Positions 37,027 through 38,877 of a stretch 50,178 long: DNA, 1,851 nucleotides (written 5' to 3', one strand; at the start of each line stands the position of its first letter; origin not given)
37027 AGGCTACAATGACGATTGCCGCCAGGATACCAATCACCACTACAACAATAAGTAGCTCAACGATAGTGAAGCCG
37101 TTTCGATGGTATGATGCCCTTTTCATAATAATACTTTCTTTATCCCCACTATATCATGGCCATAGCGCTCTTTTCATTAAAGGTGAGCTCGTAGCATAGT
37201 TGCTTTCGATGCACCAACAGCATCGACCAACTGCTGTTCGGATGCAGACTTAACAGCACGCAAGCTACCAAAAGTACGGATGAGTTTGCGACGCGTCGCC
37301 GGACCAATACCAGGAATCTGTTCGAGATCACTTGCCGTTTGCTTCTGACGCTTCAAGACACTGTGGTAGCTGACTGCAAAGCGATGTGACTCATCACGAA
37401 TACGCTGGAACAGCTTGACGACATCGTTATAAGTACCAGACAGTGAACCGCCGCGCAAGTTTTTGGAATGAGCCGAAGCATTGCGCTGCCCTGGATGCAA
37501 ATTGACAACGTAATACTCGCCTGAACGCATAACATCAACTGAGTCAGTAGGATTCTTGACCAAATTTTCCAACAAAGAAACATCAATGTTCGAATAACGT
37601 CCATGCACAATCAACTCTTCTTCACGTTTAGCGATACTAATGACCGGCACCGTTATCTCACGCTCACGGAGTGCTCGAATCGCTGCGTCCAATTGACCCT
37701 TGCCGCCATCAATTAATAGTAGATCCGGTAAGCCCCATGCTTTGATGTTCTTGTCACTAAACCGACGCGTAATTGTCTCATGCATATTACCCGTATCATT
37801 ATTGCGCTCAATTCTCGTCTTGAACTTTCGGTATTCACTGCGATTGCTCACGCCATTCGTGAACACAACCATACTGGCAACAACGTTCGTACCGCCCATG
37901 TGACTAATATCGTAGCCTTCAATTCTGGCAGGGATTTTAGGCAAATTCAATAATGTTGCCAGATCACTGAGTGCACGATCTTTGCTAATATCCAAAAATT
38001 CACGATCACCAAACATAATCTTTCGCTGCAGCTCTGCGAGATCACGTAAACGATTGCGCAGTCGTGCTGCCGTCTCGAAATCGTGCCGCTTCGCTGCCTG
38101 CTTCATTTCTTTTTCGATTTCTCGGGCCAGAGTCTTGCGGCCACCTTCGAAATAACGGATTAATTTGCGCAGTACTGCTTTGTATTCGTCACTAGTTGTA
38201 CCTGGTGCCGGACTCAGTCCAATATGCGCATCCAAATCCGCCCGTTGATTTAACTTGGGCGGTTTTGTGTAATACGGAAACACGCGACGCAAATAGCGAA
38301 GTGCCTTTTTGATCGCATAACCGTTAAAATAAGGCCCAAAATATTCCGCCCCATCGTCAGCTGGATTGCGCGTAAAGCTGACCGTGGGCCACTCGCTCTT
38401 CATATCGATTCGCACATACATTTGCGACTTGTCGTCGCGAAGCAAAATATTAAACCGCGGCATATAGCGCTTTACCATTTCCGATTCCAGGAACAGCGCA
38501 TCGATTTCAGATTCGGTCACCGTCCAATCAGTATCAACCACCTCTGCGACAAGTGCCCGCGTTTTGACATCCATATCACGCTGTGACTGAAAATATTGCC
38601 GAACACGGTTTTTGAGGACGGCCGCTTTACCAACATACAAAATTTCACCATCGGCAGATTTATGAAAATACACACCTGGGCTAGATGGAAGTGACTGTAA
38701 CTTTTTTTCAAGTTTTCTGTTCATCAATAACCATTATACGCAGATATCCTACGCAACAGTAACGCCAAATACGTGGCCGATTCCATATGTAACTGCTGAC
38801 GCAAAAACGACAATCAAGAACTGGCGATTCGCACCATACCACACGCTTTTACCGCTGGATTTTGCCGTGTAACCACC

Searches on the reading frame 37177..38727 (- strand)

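Call 57: search_protein_families(library=pfam, proteins=[window:37177-38727:-], max_evalue=0.0001)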
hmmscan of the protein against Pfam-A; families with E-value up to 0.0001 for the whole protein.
window:37177-38727:- (516 aa): 4 families
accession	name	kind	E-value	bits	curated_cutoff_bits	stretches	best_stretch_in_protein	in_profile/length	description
PF08459.17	UvrC_RNaseH_dom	-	9.7e-44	149.5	22.3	1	258-371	2-117/159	UvrC RNAse H endonuclease domain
PF14520.12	HHH_5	-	9.3e-08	32.9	27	1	466-510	2-49/57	Helix-hairpin-helix domain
PF02151.25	UVR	-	4.4e-07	29.9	21.5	1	199-230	2-33/36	UvrB/uvrC motif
PF01541.30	GIY-YIG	-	3.3e-05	24.5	22.6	0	17-87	2-71/78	GIY-YIG catalytic domain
